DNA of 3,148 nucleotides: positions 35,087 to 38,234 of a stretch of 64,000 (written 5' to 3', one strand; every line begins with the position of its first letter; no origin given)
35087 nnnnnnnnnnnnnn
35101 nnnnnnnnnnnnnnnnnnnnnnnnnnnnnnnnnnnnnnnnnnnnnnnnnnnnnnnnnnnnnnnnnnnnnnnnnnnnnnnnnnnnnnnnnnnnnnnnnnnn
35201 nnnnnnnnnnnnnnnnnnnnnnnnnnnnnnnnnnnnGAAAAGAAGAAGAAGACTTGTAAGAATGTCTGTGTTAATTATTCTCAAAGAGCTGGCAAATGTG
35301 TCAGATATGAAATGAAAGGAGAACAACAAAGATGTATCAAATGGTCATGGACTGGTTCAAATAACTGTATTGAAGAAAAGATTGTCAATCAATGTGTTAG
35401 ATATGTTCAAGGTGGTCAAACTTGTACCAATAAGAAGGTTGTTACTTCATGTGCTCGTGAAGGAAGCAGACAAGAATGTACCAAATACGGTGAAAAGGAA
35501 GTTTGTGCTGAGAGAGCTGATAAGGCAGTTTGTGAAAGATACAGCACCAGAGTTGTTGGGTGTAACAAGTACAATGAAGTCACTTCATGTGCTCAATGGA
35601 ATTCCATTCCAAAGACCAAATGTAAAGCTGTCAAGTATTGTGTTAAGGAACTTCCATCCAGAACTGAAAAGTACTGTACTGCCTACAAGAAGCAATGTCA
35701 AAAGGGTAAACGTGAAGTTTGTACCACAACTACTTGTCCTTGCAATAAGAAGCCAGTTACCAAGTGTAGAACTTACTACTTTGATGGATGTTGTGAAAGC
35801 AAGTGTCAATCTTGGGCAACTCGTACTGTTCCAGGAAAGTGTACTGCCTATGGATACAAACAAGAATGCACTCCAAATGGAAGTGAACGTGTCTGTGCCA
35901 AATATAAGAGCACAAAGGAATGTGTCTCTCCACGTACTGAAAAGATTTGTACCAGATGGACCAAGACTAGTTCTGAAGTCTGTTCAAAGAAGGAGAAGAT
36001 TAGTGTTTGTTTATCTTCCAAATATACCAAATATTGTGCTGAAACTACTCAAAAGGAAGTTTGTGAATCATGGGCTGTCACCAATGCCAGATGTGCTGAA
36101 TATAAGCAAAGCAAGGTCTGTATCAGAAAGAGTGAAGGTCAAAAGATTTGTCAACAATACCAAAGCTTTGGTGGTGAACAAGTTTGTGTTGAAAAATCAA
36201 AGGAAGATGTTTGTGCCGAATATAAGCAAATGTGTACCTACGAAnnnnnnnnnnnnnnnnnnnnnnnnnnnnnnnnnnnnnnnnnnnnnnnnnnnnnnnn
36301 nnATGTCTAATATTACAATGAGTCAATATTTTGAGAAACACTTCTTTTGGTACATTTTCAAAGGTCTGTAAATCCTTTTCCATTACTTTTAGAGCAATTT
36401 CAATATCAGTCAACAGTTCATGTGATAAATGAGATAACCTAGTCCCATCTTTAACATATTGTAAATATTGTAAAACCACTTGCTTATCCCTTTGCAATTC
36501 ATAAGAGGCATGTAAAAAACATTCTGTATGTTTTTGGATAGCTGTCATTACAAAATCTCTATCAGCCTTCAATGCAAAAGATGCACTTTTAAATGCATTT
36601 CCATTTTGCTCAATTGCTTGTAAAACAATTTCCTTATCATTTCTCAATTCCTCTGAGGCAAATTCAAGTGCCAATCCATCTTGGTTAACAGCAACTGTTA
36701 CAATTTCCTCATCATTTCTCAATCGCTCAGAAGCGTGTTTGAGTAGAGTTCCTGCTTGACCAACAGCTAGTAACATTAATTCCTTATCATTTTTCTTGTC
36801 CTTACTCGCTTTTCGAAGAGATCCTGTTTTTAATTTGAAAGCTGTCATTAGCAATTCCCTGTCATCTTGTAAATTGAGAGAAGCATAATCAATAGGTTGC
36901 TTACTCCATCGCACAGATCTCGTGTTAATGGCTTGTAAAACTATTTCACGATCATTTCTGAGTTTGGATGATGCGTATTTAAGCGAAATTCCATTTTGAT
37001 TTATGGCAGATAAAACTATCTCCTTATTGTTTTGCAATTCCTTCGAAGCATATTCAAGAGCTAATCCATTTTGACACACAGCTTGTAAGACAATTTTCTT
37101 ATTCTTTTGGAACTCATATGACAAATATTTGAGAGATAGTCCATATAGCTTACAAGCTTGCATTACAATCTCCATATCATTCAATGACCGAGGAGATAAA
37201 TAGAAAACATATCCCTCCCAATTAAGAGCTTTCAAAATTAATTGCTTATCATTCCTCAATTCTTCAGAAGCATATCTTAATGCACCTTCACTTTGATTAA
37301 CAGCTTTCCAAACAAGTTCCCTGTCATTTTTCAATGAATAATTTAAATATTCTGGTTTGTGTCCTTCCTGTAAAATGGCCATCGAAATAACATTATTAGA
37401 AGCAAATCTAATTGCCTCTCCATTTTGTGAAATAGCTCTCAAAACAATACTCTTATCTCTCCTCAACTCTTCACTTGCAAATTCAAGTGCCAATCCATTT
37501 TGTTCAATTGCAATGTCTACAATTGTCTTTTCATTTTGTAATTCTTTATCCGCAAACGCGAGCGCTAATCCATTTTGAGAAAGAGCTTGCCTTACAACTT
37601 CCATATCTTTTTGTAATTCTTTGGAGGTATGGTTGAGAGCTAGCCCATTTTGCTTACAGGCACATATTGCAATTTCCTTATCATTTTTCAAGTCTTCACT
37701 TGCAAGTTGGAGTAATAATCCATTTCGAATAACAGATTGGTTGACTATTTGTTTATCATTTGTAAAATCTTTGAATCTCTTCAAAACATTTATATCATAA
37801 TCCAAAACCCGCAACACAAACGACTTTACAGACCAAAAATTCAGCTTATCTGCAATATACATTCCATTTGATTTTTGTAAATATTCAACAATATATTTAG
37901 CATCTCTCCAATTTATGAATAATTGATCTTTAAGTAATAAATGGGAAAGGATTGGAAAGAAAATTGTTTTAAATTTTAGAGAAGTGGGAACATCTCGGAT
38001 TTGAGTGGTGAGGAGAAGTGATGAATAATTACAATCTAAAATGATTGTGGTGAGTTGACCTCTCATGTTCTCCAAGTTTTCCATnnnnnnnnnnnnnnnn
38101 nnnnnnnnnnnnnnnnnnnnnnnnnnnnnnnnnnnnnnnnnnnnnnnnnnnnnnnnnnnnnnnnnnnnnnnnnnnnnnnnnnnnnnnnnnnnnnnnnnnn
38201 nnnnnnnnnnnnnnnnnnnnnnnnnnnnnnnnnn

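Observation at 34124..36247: Large secreted Cys/Lys-rich repeat protein not assignable to a known family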

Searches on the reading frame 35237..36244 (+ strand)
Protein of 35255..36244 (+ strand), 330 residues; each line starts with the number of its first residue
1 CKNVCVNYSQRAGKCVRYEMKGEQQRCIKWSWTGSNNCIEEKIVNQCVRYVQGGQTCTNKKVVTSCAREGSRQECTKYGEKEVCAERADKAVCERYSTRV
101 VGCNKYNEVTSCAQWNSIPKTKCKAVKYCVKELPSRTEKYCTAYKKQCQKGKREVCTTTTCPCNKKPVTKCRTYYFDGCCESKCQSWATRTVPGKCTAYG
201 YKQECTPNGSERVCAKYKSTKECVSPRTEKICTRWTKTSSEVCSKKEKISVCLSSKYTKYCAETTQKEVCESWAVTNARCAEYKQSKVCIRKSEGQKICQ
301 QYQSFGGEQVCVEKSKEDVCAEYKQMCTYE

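Call 25: find_homologous_proteins(query=A2, max_evalue=0.001)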
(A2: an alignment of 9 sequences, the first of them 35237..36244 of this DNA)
Query A2 (9 sequences) (336 aa, profile of the alignment): 6 proteins with E <= 0.001 among 2722 candidates.
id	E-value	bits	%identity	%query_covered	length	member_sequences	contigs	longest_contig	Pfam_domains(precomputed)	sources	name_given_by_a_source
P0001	8.8e-119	415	100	100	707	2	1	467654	-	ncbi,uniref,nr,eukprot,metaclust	ncbi:hypothetical protein NAEGRDRAFT_57793 [Naegleria gruberi]|uniref:Uncharacterized protein n=1 Ta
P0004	4.4e-110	386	56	97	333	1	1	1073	-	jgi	jgi:hypothetical protein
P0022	4.2e-102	360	27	98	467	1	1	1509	-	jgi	jgi:hypothetical protein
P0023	5.4e-96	340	30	98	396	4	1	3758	-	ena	-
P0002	1.7e-94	335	57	100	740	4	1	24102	-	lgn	-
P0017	6.0e-73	264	29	43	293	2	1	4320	-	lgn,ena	-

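Call 29: find_encoding_contigs(protein=P0023, flank=10000, max_places=4)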
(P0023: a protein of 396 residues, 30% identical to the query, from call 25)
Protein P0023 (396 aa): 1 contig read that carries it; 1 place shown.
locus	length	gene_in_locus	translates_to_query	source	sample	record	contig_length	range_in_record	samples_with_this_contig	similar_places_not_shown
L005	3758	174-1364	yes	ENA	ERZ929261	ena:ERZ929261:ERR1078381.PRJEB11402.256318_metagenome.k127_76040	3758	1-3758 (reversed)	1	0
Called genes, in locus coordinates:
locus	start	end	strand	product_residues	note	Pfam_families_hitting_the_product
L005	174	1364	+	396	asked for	-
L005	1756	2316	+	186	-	-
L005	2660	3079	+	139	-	-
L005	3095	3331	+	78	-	-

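Call 41: predict_structure(alignment_id=A5)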
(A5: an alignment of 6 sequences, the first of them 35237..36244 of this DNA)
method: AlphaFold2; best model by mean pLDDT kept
length: 336 residues; sequences in the alignment: 6
mean_pLDDT: 64.5   pTM: 0.29
mean pLDDT of the five models: 64.5, 52.2, 51.0, 42.6, 37.1
residues with pLDDT >= 90: 0; 70-90: 143; 50-70: 138; < 50: 55
segments of 3 or more residues with pLDDT < 50: 1-3, 15-27, 29-39, 303-326
pLDDT, mean of each block of 10 residues (from residue 1): 55 44 38 42 65 66 71 76 79 69 78 77 71 73 68 61 61 60 57 69 73 71 76 77 61 80 78 71 67 70 41 38 48 60
secondary structure, 60 per line:
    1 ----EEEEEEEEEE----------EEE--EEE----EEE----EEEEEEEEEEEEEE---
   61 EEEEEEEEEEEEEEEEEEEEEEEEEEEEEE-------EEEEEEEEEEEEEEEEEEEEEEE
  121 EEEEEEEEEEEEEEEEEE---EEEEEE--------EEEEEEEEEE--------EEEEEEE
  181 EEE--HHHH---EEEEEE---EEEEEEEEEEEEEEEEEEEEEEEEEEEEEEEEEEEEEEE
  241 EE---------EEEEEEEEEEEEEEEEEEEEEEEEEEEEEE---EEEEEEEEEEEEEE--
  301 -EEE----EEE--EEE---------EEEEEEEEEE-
elements in order: E5-14 E25-27 E30-32 E37-39 E44-57 E61-90 E98-138 E142-147 E156-165 E174-183 H186-189 E193-198 E202-242 E252-281 E285-298 E302-304 E309-311 E314-316 E326-335

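Call 45: fold_search(model_id=the predicted structure, library=pdb)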
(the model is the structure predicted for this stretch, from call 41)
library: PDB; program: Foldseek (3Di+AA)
matches with E <= 10: 89; with E <= 0.001: 0
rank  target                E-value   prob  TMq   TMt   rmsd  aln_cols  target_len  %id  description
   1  6rb9_A                5.7e-02  0.09  0.09  0.11  32.8       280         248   10  The pore structure of Clostridium perfringens epsilon toxin (released 2019-06-19)
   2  6qz9_0A               6.6e-02  0.08  0.07  0.08  54.8       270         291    9  The cryo-EM structure of the collar complex and tail axis in bacteriophage phi29 (released 2019-06-12)
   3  8egr_I                1.9e-01  0.13  0.10  0.11  29.3       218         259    5  Upper tail structure of Staphylococcus phage Andhra (released 2022-12-14)
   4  5ec5_M                2.4e-01  0.06  0.07  0.08  19.5       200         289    8  Crystal structure of lysenin pore (released 2016-05-18)
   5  5ec5_I                2.6e-01  0.10  0.08  0.09  21.6       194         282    9  Crystal structure of lysenin pore (released 2016-05-18)
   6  5gaq_A                2.9e-01  0.07  0.09  0.09  20.9       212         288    8  Cryo-EM structure of the Lysenin Pore (released 2016-04-06)
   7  5ec5_C                3.5e-01  0.09  0.09  0.10  19.6       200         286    9  Crystal structure of lysenin pore (released 2016-05-18)
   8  9d93_Md               3.5e-01  0.03  0.08  0.05  43.2       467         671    8  Mycobacteriophage Bxb1 tail tip - Composite map and model (released 2024-09-25)
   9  9gxj_A                3.9e-01  0.04  0.09  0.08  39.4       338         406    6  Aerolysin E254A/E258A in styrene-maleic acid lipid particles (released 2025-10-08)
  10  5ec5_E                4.1e-01  0.03  0.07  0.07  19.9       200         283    8  Crystal structure of lysenin pore (released 2016-05-18)
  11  6uwr_A                4.3e-01  0.03  0.07  0.05  27.5       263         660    6  Clostridium difficile binary toxin translocase CDTb in asymmetric tetradecamer conformation (released 2020-01-22)
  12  9fm6_A                4.5e-01  0.06  0.09  0.07  28.1       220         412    8  Aerolysin Wildtype in styrene-maleic acid lipid particles (released 2025-02-12)
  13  5ec5_F                4.7e-01  0.07  0.08  0.09  19.8       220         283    7  Crystal structure of lysenin pore (released 2016-05-18)
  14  5ec5_A                5.2e-01  0.09  0.09  0.11  19.4       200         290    8  Crystal structure of lysenin pore (released 2016-05-18)
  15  6o2n_A                5.2e-01  0.02  0.07  0.05  44.6       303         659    7  CDTb Double Heptamer Short Form Modeled from Cryo-EM Map Reconstructed using C7 Symmetry (released 2019-10-30)
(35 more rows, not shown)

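Call 49: search_protein_families(library=pfam, proteins=[window:35255-36244:+, P0022, P0023], max_evalue=10)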
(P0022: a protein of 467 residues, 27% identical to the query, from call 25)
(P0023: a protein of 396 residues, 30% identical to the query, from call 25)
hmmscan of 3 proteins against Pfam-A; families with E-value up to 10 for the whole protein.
window:35255-36244:+ (330 aa): 0 families

P0022 (467 aa): 0 families

P0023 (396 aa): 1 family
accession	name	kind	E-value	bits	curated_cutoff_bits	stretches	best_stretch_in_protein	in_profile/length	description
PF12292.13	DUF3624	-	0.4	11.6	27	0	231-253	2-24/76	Protein of unknown function (DUF3624)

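Call 51: search_solved_structures(query=A2, max_evalue=10)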
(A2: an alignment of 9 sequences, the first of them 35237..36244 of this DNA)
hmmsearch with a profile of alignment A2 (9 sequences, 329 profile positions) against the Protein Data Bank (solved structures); distinct sequences matched with E-value up to 10: 1.
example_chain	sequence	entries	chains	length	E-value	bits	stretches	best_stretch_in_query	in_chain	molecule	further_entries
6d4d_A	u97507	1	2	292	0.25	13.8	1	133-225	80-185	Receptor-type tyrosine-protein phosphatase epsilon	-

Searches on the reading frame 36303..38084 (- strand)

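Call 4: search_protein_families(library=pfam, proteins=[window:36303-38084:-], max_evalue=1)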
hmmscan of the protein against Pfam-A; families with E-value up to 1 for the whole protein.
window:36303-38084:- (594 aa): 8 families
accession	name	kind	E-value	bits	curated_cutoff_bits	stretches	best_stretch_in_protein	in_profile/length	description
PF13475.11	DUF4116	-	6.4e-151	490.2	24.9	14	303-351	1-49/49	Domain of unknown function (DUF4116)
PF03756.19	AfsA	-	0.011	16.2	24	0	436-469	48-81/133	A-factor biosynthesis hotdog domain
PF21996.1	HisZ-like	-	0.011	16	27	0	523-546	13-36/52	Histidyl-tRNA synthetase HisZ, C-terminal domain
PF07892.16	DUF1667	-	0.024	15.1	27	0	344-376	5-37/82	Protein of unknown function (DUF1667)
PF15978.11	TnsD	-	0.026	14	32.4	0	326-386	145-205/355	Tn7-like transposition protein D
PF19184.5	DUF5866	-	0.052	13.7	25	0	338-362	7-31/74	Family of unknown function (DUF5866)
PF02475.24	TRM5-TYW2_MTfase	-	0.074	13.4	28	1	464-546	64-141/164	TRM5/TYW2 methyltransferase domain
PF18821.6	LPD7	-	0.9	10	27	0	329-353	63-87/92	Large polyvalent protein-associated domain 7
